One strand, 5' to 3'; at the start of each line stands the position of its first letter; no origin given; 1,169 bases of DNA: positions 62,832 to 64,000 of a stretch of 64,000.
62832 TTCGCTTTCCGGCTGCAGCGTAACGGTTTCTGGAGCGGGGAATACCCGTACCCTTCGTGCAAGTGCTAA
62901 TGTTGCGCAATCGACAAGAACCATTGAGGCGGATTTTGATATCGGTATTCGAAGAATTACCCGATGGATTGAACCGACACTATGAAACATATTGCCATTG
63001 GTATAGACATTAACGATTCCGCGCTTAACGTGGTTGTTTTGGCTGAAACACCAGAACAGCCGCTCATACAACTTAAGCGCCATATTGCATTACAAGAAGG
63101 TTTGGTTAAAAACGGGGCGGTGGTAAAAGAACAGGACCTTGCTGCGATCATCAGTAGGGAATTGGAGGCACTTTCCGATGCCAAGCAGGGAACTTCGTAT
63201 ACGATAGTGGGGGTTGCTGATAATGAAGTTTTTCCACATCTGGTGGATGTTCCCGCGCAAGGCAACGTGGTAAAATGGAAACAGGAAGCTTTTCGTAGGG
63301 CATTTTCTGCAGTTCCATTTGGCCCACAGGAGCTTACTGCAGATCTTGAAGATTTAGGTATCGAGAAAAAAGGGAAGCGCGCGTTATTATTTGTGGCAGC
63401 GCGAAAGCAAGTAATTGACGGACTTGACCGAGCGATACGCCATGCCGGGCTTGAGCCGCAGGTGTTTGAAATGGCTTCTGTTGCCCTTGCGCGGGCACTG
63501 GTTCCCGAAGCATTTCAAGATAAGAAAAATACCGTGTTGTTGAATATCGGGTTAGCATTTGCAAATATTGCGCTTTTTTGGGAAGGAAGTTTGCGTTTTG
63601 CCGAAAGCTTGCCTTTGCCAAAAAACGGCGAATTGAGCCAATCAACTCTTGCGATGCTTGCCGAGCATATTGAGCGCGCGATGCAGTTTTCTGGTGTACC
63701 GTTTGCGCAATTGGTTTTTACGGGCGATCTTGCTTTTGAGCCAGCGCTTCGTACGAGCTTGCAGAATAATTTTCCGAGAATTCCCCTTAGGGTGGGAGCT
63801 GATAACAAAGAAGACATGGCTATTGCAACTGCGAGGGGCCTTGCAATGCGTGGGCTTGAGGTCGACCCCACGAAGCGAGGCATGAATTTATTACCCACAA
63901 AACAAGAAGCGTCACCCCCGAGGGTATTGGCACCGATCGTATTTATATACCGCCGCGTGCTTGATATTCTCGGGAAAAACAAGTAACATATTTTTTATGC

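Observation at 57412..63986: Type IV pilus locus whose largest pilin is fused to an LVIVD-repeat beta-propeller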

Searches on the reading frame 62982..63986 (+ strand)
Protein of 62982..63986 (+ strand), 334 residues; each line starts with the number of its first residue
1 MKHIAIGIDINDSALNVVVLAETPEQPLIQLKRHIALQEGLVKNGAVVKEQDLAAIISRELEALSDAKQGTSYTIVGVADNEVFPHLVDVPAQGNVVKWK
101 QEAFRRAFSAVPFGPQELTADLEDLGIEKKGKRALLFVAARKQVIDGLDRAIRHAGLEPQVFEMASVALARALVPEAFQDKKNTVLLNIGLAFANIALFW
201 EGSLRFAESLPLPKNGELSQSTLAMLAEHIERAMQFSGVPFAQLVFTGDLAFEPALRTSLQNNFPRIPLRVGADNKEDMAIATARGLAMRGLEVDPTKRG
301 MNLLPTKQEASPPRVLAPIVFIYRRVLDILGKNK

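Call 3: search_protein_families(library=pfam, proteins=[window:62982-63986:+], max_evalue=1)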
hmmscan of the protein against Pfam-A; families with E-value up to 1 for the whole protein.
window:62982-63986:+ (334 aa): 2 families
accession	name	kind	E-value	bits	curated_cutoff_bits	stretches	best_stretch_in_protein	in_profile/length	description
PF11104.14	PilM_2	-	6.9e-11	42.1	27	1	7-197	1-195/340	Type IV pilus assembly protein PilM;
PF14407.11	Frankia_peptide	-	0.13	13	48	1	141-179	16-54/63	Ribosomally synthesized peptide prototyped by Frankia Franean1_4349.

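Call 4: search_protein_families(library=ncbifam, proteins=[window:62982-63986:+], max_evalue=1)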
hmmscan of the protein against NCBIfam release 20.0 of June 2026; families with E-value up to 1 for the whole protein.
window:62982-63986:+ (334 aa): 4 families
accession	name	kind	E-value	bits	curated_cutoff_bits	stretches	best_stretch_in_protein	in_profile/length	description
TIGR01175.1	pilM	subfamily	2e-19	69.8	133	1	2-212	2-218/348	type IV pilus assembly protein PilM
NF045709.1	Amuc_1101_fam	equivalog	0.00012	21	650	1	72-210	70-205/608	Amuc_1101 family PilM-like pilus complex protein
TIGR01174.1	ftsA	equivalog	0.0022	17.1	175.85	1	137-212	152-226/371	cell division protein FtsA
NF008673.0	PRK11678.1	equivalog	0.13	11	331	1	220-274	379-433/450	molecular chaperone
